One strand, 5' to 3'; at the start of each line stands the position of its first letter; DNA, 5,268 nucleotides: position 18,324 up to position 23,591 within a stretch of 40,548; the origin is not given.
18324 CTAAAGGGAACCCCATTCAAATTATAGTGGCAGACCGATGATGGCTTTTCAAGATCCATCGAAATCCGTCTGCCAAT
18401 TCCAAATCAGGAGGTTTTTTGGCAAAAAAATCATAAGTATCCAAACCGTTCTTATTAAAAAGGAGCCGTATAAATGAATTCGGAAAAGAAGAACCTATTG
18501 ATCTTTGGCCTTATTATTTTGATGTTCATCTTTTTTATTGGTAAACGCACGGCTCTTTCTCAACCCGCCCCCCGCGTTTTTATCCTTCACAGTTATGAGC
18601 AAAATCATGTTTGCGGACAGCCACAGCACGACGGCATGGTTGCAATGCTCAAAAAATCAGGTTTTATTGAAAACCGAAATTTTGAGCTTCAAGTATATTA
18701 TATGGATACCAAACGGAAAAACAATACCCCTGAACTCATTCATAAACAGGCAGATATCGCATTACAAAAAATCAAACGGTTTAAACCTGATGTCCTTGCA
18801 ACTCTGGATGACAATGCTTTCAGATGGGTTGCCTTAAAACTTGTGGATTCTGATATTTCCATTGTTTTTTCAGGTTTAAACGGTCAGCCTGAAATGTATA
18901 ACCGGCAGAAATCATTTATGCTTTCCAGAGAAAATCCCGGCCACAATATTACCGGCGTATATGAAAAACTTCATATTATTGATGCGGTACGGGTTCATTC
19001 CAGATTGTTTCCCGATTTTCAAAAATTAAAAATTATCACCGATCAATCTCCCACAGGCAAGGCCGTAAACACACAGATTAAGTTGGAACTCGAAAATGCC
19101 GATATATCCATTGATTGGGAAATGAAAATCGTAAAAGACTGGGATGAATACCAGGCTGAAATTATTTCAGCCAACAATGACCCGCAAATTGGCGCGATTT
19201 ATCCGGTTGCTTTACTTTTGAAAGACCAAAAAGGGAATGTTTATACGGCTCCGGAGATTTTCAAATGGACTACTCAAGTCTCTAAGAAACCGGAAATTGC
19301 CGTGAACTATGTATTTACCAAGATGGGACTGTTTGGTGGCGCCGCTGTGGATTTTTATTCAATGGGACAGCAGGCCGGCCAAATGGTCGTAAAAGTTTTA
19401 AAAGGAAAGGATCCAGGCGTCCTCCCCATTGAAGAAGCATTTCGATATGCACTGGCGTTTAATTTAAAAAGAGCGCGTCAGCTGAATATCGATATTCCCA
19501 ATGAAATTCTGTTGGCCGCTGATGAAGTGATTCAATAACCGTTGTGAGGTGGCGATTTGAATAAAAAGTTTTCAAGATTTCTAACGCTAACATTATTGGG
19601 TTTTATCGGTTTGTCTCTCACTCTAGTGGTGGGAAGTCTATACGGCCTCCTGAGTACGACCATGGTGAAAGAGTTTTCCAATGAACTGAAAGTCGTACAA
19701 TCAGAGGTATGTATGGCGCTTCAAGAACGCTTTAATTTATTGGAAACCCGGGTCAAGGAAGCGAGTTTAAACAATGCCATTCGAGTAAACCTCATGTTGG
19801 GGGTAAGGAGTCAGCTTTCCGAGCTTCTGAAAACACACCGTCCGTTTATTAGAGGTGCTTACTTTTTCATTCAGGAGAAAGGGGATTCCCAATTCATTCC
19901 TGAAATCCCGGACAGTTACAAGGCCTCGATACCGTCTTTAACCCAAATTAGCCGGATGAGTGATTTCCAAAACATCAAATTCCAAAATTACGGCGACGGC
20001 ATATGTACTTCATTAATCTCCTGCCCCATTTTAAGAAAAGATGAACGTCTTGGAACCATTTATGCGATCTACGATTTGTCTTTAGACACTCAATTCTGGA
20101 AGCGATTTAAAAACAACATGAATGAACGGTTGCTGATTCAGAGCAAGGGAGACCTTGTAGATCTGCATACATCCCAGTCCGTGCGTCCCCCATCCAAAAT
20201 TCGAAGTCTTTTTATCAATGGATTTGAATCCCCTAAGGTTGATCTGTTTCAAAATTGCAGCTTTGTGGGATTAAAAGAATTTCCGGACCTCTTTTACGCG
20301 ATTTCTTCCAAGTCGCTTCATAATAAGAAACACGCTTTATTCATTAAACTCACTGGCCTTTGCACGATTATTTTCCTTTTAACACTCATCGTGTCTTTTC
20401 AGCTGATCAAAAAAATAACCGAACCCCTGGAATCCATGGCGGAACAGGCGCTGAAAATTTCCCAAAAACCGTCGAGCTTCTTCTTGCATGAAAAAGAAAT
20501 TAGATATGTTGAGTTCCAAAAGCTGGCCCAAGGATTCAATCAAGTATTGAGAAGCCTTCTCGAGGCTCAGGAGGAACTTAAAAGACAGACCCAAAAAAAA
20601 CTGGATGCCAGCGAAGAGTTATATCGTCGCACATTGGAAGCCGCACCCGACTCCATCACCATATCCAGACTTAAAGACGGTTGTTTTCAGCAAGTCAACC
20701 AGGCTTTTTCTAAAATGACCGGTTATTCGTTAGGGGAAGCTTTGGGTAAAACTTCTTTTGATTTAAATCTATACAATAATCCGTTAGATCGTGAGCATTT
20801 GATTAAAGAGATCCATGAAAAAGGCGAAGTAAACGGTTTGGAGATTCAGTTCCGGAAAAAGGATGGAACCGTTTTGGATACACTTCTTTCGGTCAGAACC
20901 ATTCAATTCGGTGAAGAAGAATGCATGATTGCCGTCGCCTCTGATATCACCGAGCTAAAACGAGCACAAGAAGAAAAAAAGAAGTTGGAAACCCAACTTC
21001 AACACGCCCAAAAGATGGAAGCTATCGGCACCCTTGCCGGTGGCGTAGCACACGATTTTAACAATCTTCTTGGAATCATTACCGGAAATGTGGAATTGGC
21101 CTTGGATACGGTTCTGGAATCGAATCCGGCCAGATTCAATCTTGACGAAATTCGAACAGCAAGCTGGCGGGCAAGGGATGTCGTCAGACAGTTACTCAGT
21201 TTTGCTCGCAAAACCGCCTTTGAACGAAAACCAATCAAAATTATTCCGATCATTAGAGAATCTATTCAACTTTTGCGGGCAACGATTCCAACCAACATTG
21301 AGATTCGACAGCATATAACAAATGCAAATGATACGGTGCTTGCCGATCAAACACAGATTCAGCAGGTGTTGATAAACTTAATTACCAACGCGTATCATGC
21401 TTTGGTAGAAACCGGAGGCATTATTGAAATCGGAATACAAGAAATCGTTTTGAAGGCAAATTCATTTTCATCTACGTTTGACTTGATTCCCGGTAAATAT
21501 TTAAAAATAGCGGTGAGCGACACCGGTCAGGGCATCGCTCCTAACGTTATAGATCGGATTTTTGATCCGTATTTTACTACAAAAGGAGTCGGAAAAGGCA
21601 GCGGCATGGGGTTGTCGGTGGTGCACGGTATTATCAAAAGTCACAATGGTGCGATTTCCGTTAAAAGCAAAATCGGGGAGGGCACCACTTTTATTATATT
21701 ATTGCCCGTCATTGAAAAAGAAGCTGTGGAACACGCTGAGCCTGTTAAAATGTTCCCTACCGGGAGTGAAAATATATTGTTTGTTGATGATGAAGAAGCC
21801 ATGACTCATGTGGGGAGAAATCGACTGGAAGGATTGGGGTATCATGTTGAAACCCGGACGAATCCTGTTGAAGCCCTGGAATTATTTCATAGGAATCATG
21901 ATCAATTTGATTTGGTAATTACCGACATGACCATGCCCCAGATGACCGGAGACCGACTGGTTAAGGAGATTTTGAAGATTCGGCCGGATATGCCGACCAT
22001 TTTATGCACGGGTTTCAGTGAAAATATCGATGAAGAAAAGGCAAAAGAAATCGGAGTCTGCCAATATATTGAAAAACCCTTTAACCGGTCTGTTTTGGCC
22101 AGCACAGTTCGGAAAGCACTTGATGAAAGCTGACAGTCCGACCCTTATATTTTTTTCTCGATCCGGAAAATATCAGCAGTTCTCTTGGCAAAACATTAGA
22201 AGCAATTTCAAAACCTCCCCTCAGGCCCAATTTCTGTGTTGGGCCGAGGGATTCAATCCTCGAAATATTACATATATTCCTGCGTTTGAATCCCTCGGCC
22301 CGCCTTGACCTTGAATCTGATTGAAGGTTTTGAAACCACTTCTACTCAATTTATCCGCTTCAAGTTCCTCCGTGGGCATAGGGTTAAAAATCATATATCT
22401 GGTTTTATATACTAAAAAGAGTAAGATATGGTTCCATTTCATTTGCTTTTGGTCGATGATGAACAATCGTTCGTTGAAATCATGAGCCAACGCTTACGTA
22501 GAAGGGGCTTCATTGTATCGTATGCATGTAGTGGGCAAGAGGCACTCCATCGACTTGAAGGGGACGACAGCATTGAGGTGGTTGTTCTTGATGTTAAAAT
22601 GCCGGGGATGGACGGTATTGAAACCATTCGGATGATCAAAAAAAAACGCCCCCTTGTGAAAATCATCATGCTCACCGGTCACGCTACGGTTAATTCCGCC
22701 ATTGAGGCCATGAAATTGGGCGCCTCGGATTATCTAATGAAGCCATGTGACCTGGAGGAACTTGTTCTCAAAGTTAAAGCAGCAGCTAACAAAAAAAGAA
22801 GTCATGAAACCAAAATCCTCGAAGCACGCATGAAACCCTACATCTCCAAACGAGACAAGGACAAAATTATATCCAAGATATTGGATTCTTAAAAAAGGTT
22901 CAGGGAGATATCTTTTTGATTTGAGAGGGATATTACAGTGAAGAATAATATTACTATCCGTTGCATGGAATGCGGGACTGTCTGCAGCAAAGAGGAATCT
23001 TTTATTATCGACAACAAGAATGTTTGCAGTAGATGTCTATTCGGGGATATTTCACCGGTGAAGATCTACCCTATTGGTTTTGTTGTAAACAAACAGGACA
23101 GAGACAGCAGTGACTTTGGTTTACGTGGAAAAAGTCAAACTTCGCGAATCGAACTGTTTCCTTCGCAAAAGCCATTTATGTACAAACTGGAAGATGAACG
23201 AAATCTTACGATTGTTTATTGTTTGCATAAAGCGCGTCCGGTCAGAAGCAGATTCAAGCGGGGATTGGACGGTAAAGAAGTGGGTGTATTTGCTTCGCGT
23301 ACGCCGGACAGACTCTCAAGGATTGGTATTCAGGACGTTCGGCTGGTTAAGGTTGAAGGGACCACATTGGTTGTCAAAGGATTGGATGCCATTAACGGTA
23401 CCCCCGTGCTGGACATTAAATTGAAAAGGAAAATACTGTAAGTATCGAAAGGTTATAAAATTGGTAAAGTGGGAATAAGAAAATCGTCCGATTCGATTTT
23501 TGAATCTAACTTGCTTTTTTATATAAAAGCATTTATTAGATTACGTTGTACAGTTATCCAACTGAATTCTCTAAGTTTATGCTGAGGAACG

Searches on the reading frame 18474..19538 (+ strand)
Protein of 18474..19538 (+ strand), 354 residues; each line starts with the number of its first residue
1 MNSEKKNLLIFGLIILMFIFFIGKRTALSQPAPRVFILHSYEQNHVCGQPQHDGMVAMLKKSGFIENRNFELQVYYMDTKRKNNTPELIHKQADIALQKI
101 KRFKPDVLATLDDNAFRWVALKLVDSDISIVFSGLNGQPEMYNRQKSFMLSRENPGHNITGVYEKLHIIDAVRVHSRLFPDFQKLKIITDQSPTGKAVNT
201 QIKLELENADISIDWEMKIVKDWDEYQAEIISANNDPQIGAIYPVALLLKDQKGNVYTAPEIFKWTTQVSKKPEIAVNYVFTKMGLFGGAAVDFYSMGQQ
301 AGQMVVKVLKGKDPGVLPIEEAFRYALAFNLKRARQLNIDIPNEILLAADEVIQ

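Call 6: search_protein_families(library=pfam, proteins=[window:18474-19538:+], max_evalue=0.001)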
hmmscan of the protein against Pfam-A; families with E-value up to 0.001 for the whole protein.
window:18474-19538:+ (354 aa): 1 family
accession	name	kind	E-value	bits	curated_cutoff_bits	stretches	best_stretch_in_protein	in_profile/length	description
PF04392.18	ABC_sub_bind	-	1.1e-20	74.5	25.9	1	150-353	99-293/293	ABC transporter substrate binding protein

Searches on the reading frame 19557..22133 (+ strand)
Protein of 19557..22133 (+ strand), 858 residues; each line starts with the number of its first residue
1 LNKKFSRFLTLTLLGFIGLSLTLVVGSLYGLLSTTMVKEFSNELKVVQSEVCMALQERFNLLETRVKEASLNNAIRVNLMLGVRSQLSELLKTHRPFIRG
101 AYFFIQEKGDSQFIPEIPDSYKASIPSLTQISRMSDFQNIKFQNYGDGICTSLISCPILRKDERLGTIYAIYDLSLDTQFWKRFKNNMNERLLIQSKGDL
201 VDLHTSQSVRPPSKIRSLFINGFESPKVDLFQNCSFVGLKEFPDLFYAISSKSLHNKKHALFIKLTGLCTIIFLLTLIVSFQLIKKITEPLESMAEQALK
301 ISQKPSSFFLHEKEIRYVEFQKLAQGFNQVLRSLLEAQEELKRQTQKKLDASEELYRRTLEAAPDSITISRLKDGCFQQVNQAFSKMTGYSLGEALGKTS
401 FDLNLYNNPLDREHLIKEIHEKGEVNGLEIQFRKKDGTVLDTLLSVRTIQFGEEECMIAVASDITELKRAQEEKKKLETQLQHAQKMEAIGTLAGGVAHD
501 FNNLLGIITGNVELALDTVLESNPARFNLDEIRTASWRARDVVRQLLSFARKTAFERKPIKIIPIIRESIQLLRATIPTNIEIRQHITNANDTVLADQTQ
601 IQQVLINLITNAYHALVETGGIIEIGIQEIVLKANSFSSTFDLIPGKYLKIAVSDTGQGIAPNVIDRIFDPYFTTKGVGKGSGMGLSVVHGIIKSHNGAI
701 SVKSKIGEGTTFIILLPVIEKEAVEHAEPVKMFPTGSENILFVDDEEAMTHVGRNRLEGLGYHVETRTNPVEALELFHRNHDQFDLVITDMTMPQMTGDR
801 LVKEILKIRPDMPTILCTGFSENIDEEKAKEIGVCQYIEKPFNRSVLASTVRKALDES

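Call 6: search_protein_families(library=pfam, proteins=[window:19557-22133:+], max_evalue=0.001)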
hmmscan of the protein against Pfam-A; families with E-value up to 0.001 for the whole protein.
window:19557-22133:+ (858 aa): 7 families
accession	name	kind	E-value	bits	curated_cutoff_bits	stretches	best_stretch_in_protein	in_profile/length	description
PF00072.30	Response_reg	-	2.2e-22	79.8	30.2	1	740-851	1-110/111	Response regulator receiver domain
PF02518.31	HATPase_c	-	5.8e-22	78.7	26.4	1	597-718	2-109/111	Histidine kinase-, DNA gyrase B-, and HSP90-like ATPase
PF00989.32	PAS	-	2.2e-12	47.4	22.6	1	354-464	1-113/113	PAS fold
PF13426.13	PAS_9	-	1.7e-11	44.7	27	1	364-466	1-103/103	PAS domain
PF00512.31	HisKA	-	2.4e-06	27.9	26.9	1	491-553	3-64/66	His Kinase A (phospho-acceptor) domain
PF13188.13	PAS_8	-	3.1e-05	24.2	21.8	1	354-408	1-55/65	PAS domain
PF08447.18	PAS_3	-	0.00019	22.1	25.6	1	380-459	4-87/89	PAS fold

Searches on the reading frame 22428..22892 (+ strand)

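Call 6: search_protein_families(library=pfam, proteins=[window:22428-22892:+], max_evalue=0.001)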
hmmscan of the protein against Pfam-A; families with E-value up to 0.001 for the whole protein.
window:22428-22892:+ (154 aa): 1 family
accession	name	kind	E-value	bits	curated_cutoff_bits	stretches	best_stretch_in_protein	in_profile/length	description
PF00072.30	Response_reg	-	4.5e-32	111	30.2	1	7-116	2-110/111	Response regulator receiver domain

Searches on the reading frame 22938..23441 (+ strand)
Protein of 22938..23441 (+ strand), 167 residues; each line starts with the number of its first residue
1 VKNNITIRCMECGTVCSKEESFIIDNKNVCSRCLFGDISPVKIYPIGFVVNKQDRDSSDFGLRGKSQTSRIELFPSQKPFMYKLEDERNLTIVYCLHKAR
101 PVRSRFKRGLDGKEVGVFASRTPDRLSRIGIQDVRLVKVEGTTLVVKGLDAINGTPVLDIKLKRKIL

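Call 6: search_protein_families(library=pfam, proteins=[window:22938-23441:+], max_evalue=0.001)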
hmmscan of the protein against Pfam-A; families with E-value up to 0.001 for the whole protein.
window:22938-23441:+ (167 aa): 1 family
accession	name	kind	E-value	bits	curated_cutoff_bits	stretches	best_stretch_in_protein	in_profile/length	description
PF01980.22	TrmO_N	-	8.6e-21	74.8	26.8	1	66-161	11-109/116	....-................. O N-terminal domain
